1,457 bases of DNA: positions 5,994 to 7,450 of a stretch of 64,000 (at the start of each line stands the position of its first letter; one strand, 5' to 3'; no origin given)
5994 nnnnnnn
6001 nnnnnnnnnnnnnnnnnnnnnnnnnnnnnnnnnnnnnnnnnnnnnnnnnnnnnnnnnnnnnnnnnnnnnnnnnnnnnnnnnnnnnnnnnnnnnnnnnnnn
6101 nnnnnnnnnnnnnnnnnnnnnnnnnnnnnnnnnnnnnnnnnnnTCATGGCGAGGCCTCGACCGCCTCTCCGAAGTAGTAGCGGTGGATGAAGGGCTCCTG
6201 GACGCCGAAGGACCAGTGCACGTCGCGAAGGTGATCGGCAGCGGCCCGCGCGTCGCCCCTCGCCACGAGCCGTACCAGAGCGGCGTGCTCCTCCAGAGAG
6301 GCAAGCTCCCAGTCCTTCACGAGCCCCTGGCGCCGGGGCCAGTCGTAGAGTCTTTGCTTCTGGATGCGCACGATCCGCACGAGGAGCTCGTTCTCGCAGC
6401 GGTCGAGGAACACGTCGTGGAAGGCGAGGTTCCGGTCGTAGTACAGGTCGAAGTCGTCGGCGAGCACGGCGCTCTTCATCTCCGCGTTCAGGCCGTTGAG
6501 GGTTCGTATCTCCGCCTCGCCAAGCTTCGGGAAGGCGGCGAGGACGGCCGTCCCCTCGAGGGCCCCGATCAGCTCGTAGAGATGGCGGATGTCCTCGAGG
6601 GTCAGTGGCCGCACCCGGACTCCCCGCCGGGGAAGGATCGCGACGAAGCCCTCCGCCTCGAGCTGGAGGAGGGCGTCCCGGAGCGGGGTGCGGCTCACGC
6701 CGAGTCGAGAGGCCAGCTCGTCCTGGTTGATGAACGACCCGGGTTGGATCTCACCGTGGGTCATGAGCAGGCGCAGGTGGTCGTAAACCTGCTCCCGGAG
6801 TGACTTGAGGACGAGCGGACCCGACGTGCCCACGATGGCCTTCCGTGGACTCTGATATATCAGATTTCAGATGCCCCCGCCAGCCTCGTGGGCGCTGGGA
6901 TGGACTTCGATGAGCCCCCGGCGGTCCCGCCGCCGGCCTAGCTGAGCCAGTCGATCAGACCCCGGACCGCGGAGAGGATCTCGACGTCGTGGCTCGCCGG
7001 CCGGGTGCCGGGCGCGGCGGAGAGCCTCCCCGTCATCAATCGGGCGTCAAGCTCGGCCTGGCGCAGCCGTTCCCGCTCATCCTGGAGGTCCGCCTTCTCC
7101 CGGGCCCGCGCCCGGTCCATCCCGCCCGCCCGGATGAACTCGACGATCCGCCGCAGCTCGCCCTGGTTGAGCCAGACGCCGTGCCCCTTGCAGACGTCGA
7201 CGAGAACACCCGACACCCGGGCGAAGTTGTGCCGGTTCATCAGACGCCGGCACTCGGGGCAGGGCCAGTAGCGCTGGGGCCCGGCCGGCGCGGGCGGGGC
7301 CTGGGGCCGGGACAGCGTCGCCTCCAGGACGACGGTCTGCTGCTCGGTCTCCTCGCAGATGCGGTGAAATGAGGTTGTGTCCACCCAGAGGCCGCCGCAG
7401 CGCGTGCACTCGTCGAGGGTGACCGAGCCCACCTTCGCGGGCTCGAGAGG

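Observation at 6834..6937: Isolated AT-rich perfect palindrome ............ in the promoter of the gntR-GRE operon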

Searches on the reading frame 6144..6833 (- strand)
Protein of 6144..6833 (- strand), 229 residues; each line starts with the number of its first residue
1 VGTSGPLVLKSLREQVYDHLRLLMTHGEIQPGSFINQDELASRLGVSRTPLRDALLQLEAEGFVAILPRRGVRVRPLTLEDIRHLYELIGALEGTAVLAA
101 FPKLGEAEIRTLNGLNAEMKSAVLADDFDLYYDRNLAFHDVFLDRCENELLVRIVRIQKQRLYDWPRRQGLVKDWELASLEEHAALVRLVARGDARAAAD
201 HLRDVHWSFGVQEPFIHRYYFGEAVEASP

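Call 3: search_protein_families(library=pfam, proteins=[window:6144-6833:-])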
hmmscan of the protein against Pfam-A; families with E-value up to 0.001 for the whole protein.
window:6144-6833:- (229 aa): 5 families
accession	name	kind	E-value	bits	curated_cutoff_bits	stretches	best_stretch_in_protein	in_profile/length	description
PF07729.17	FCD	-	1.4e-17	64.8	24.3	1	85-204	2-121/125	FCD domain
PF00392.27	GntR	-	4.7e-16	58.6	27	1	13-74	2-64/64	Bacterial regulatory proteins, gntR family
PF13412.12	HTH_24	-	0.00016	21.6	21.9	1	35-64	18-47/48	Winged helix-turn-helix DNA-binding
PF01978.25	TrmB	-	0.00064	20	25.6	0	37-77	25-65/68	Sugar-specific transcriptional regulator TrmB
PF13545.12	HTH_Crp_2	-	0.00067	20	27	0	35-74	23-61/70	Crp-like helix-turn-helix domain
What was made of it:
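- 6144..6833 (-): gntR: a FadR-subfamily GntR regulator of 229 aa with wHTH and FCD domains. It is the predicted binder of the operator. Pfam PF00392 (E=4.7e-16) and PF07729 (E=1.4e-17) (call 3).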

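Call 9: find_encoding_contigs(protein=window:6144-6833:-, flank=3000, max_places=6)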
Protein window:6144-6833:- (229 aa): 5 contigs read that carry it; 5 places shown.
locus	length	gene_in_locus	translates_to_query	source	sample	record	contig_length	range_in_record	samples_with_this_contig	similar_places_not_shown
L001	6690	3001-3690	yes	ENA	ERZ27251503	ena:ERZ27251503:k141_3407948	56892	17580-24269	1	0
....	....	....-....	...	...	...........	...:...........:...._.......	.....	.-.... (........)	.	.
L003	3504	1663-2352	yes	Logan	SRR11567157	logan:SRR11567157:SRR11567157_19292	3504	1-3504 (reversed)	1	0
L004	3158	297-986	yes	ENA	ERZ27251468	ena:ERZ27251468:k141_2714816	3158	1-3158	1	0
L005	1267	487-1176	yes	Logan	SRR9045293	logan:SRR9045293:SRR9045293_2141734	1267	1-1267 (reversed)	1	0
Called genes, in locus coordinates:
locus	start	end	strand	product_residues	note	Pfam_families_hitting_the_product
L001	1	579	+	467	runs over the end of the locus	PF07884:VKOR, PF13462:Thioredoxin_4, PF01323:DSBA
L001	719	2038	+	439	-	-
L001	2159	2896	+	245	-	PF13248:Zn_ribbon_3, PF12773:DZR, PF13240:Zn_Ribbon_1 (weak), PF13453:Zn_ribbon_TFIIB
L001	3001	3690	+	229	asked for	PF00392:GntR, PF07729:FCD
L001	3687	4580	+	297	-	PF13353:Fer4_12, PF04055:Radical_SAM, PF12837:Fer4_6 (faint), PF12838:Fer4_7 (faint), PF13187:Fer4_9 (faint), PF13237:Fer4_10 (faint), PF13484:Fer4_16 (faint), PF00037:Fer4 (weak)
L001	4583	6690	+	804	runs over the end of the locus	PF02901:PFL-like, PF01228:Gly_radical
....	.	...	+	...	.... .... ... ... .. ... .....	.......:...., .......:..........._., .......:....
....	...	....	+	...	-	-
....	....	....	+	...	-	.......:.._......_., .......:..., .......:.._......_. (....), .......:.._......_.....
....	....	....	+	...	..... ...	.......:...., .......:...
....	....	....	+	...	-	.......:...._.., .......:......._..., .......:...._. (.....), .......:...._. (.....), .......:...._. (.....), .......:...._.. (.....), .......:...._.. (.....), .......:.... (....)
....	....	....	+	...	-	?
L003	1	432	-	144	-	?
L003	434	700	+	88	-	-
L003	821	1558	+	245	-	PF13248:Zn_ribbon_3, PF12773:DZR, PF13240:Zn_Ribbon_1 (weak), PF13453:Zn_ribbon_TFIIB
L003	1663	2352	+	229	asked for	PF00392:GntR, PF07729:FCD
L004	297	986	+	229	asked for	PF00392:GntR, PF07729:FCD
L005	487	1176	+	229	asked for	PF00392:GntR, PF07729:FCD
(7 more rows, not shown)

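Call 10: find_related_loci(query=window:6147-6833:-, collection=genome_contigs, flank=4000)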
Query window:6147-6833:- (229 aa) in genome_contigs; peptide patterns used: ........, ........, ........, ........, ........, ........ (x = any residue, [..] = any of these).
526 stretches matched a pattern; 238 encode a relative of the query (tblastn E <= 1e-3); the best 80 are kept; 80 distinct loci.
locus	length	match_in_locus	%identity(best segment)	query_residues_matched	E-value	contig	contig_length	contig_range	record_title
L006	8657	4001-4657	86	5-223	2e-116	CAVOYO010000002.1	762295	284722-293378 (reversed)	MAG: uncultured Acidobacteriota bacterium isolate MFD09779.bin.2.31 genome assembly, contig: contig_10992, whole genome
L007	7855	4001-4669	78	1-223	7e-116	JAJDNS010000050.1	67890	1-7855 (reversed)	MAG: Acidobacteria bacterium isolate ALSabin.143 k141_8854671, whole genome shotgun sequence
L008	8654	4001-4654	79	6-223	4e-114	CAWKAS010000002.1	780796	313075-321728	MAG: uncultured Acidobacteriota bacterium isolate MFD09779.bin.1.286 genome assembly, contig: contig_22901, whole genome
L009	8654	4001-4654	72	5-222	2e-96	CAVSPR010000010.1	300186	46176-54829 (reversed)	MAG: uncultured Acidobacteriota bacterium isolate MFD02979.bin.2.94 genome assembly, contig: contig_85055, whole genome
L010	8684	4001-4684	71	3-229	3e-89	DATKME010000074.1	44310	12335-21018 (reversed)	MAG TPA_asm: Vicinamibacteria bacterium isolate SMAG_U14703 k141_3838881, whole genome shotgun sequence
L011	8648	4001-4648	57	1-216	3e-79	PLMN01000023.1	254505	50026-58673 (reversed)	MAG: Candidatus Aminicenantes bacterium isolate fen_413 73.20120800_E2X.58_contig_215, whole genome shotgun sequence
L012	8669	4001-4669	57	1-223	8e-79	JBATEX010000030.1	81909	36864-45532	MAG: Thermoanaerobaculia bacterium isolate MFD10345_ilm_asm_bin8 k127_147581, whole genome shotgun sequence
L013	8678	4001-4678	55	1-223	3e-78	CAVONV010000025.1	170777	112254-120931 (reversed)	MAG: uncultured Acidobacteriota bacterium isolate MFD09964.bin.1.111 genome assembly, contig: contig_65018, whole genome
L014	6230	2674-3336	59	2-222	2e-77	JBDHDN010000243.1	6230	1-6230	MAG: Gemmatimonadota bacterium isolate M8-32_Bin_256 M8-32_Bin_256_scaffold_57442, whole genome shotgun sequence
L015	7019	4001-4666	51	5-226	9e-77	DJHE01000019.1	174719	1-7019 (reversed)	MAG TPA_asm: Synergistaceae bacterium UBA5827 UBA5827_contig_859, whole genome shotgun sequence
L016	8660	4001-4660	51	1-220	4e-76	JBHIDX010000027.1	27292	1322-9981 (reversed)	MAG: Candidatus Aminicenantales bacterium isolate b3.sp3_bin.11 NODE_378_length_27292_cov_9.109740, whole genome shotgun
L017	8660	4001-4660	54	1-220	4e-76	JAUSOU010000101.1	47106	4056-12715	MAG: Thermovirgaceae bacterium isolate E21_maxbin.090_sub E21_k141_80005, whole genome shotgun sequence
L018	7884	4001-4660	50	5-224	5e-76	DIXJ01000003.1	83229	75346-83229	MAG TPA_asm: Synergistaceae bacterium UBA6083 UBA6083_contig_136, whole genome shotgun sequence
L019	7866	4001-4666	50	5-226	9e-76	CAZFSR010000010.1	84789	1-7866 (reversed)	MAG TPA_asm: uncultured Synergistaceae bacterium isolate SRP278314_co1_6 genome assembly, contig: NODE_346_length_84789_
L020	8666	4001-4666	50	5-226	2e-75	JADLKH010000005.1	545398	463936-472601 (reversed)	MAG: Synergistales bacterium isolate DFE_SYN c_000000000322, whole genome shotgun sequence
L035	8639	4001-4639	47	7-220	2e-61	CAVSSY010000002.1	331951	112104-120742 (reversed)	MAG: uncultured delta proteobacterium isolate MFD05684.bin.2.99 genome assembly, contig: contig_21218, whole genome shot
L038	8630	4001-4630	46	10-220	3e-58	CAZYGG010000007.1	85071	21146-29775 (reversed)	MAG TPA_asm: uncultured Desulfobacterales bacterium isolate SRP167671_co2_59 genome assembly, contig: NODE_313_length_85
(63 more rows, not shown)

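Call 15: search_protein_families(library=ncbifam, proteins=[window:6144-6833:-])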
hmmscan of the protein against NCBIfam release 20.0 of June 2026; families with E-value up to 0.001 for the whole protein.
window:6144-6833:- (229 aa): 9 families
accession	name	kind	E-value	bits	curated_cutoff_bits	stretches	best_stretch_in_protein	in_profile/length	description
TIGR03338.1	phnR_burk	equivalog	5.9e-30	104.5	271.5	1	10-204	10-204/212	phosphonate utilization associated transcriptional regulator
NF008504.0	PRK11414.1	equivalog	4e-12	46.3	225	1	11-141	11-141/221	GntR family transcriptional regulator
NF008576.0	PRK11534.1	equivalog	2.4e-11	43.8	218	1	16-204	12-208/225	DNA-binding transcriptional regulator CsiR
NF003011.0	PRK03837.1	subfamily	6.5e-11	42.3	260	1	5-79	7-82/241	transcriptional regulator NanR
NF052282.1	PLP_TF_PdxR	equivalog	7.2e-08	31.9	320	1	12-78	2-69/448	MocR-like pyridoxine biosynthesis transcription factor PdxR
NF007741.0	PRK10421.1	equivalog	1.3e-06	28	311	1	10-71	6-66/262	transcriptional regulator LldR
NF007001.0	PRK09464.1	equivalog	1.1e-05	25.2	330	1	13-65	12-65/254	pyruvate dehydrogenase complex transcriptional repressor PdhR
NF052281.1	rhizopine_MocR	equivalog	3.6e-05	22.6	650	1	11-79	18-87/479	rhizopine catabolism transcriptional regulator MocR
TIGR02018.2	his_ut_repres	equivalog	0.00035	20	220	1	14-76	2-65/226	histidine utilization transcriptional repressor HutC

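Call 17: find_related_loci(query=window:6147-6833:-, collection=metagenome_contigs, flank=3000)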
Query window:6147-6833:- (229 aa) in metagenome_contigs; peptide patterns used: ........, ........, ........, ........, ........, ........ (x = any residue, [..] = any of these).
599 stretches matched a pattern (row limit reached: there are more); 307 encode a relative of the query (tblastn E <= 1e-3); the best 80 are kept; 80 distinct loci.
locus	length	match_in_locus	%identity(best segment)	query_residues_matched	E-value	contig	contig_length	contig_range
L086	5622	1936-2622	100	1-229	1e-151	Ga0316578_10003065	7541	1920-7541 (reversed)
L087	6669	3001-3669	78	1-223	4e-116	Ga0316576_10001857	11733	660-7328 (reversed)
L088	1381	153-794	79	10-223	4e-122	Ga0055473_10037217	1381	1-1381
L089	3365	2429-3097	80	1-223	4e-115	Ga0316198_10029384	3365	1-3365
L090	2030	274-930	80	3-221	4e-114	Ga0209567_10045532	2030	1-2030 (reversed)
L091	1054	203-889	71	2-229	4e-116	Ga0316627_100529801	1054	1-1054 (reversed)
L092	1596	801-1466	74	1-222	4e-113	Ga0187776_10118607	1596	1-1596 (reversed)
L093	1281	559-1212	73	5-222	4e-112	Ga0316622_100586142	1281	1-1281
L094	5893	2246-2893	76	6-221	3e-103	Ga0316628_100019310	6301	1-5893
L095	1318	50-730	72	2-228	2e-111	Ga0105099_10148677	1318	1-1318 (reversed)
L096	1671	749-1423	74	5-229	6e-110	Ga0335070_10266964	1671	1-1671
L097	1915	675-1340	73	5-226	1e-107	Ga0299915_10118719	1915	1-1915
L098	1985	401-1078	69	3-228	4e-107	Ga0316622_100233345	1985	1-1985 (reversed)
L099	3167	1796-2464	73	6-228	2e-103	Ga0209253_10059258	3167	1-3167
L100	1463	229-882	75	5-222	6e-108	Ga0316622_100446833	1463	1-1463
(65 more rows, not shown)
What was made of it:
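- Tried and rejected: The single permitted scans of genome_contigs and metagenome_contigs were spent on finding orthologous loci (calls 10, 17).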

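Call 27: search_protein_families(library=pfam, proteins=[L015:1074-1619:+, L015:1616-3973:+, L015:4841-6388:-, L035:4969-6756:+, L035:6775-8454:+, L035:2399-3754:+, L038:633-2426:+, L038:2587-3984:+], max_evalue=0.00001)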
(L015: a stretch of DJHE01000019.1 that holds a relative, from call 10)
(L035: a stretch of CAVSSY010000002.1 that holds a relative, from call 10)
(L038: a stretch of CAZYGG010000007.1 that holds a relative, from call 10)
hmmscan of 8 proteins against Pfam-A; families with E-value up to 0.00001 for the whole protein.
L015:1074-1619:+ (181 aa): 1 family
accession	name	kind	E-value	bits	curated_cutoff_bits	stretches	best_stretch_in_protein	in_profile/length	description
PF02674.22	Colicin_V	-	1.7e-20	73.9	29.3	1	9-149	2-138/144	Colicin V production protein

L015:1616-3973:+ (785 aa): 2 families
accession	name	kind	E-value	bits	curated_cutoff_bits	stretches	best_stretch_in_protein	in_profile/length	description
PF00488.27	MutS_V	-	2.7e-30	106.2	30.2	1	330-511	1-184/188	MutS domain V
PF01713.27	Smr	-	7.1e-23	81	25.7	1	711-783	3-76/77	Smr domain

L015:4841-6388:- (515 aa): 2 families
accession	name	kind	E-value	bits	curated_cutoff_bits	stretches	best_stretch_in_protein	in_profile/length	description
PF03313.21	SDH_alpha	-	2.3e-59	201.6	26.4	1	247-501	6-260/260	Serine dehydratase alpha chain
PF03315.21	SDH_beta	-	6.4e-07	30.3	26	0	16-74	10-71/155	Serine dehydratase beta chain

L035:4969-6756:+ (595 aa): 3 families
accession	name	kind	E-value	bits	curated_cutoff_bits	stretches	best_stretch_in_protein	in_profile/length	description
PF00205.28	TPP_enzyme_M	-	1e-35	122.8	30.4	1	190-327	1-136/137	Thiamine pyrophosphate enzyme, central domain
PF02775.26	TPP_enzyme_C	-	7.1e-32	110.7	21.9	1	407-560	1-151/151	Thiamine pyrophosphate enzyme, C-terminal TPP binding domain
PF02776.23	TPP_enzyme_N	-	5.7e-29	100.7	26.8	1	6-121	1-118/119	Thiamine pyrophosphate enzyme, N-terminal TPP binding domain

L035:6775-8454:+ (559 aa): 1 family
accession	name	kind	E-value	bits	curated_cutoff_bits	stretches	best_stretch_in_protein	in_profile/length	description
PF00171.27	Aldedh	-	7.7e-126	420.8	23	1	60-522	1-459/461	Aldehyde dehydrogenase family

L035:2399-3754:+ (451 aa): 1 family
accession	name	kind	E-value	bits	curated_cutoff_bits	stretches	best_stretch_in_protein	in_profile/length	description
PF00291.31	PALP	-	1.1e-69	235.4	35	1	121-424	3-295/295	Pyridoxal-phosphate dependent enzyme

L038:633-2426:+ (597 aa): 3 families
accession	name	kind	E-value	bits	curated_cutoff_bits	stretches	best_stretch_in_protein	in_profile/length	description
PF00205.28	TPP_enzyme_M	-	8.7e-37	126.3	30.4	1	190-327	1-136/137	Thiamine pyrophosphate enzyme, central domain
PF02775.26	TPP_enzyme_C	-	3.1e-32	111.9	21.9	1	407-560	1-151/151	Thiamine pyrophosphate enzyme, C-terminal TPP binding domain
PF02776.23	TPP_enzyme_N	-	4.6e-29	101.1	26.8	1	6-121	1-118/119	Thiamine pyrophosphate enzyme, N-terminal TPP binding domain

L038:2587-3984:+ (465 aa): 1 family
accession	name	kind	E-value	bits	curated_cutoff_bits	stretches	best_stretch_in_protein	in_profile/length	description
PF00202.27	Aminotran_3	-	7.2e-88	295.4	30.5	1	39-461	11-403/403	Aminotransferase class-III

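Call 47: search_solved_structures(query=window:6147-6833:-, max_evalue=0.000001)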
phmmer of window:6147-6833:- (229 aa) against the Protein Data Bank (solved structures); distinct sequences matched with E-value up to 0.000001: 9.
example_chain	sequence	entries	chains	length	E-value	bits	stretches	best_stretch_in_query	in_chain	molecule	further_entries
3sxy_A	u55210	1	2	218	3.8e-16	62.5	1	11-204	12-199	Transcriptional regulator, GntR family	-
3fms_A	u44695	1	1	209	4.4e-16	62.3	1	12-204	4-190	Transcriptional regulator, GntR family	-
7xp0_A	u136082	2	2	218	5.2e-14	55.5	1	11-155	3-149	Probable transcriptional regulator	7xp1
3c7j_A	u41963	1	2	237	2.4e-12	50.1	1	14-196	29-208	Transcriptional regulator, GntR family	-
6z74_A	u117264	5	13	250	3.5e-10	43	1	20-199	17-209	Transcriptional regulator, GntR family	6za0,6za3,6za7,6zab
9isw_A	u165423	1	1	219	5.2e-10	42.5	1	11-93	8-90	Transcriptional regulator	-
6ep3_A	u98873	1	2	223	7e-10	42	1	10-157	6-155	Lmo0651 protein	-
7u5q_A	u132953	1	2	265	3.6e-09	39.7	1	15-200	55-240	Transcriptional regulator, GntR family protein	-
3ihu_A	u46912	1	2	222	5.8e-08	35.8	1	26-206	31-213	Transcriptional regulator, GntR family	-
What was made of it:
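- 6144..6833 (-): The closest solved structures are 3sxy and 3fms, both deposited as 'Transcriptional regulator, GntR family' (call 47).
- On FadR-subfamily GntR regulator and its operator: The closest solved relatives are 3sxy and 3fms, deposited as GntR-family transcriptional regulators (call 47).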

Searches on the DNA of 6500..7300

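Call 39: search_rna_families(source=window, start=6500, end=7300, threshold=evalue, max_evalue=1)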
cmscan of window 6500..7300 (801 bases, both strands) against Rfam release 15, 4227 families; matches with E-value up to 1: 1.
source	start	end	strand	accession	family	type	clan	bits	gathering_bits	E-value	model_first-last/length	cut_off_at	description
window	7196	7262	+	RF02927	Actino-ugpB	Gene; sRNA;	-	19.3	42.5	0.66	1-61/61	no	Actino-ugpB RNA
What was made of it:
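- The one sub-threshold match in the 800 nt searched lies elsewhere, at 7196-7262 (call 39).
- Tried and rejected: Rfam at a permissive E-value gave no match to the palindrome, only one sub-threshold match elsewhere (7196-7262) (call 39).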
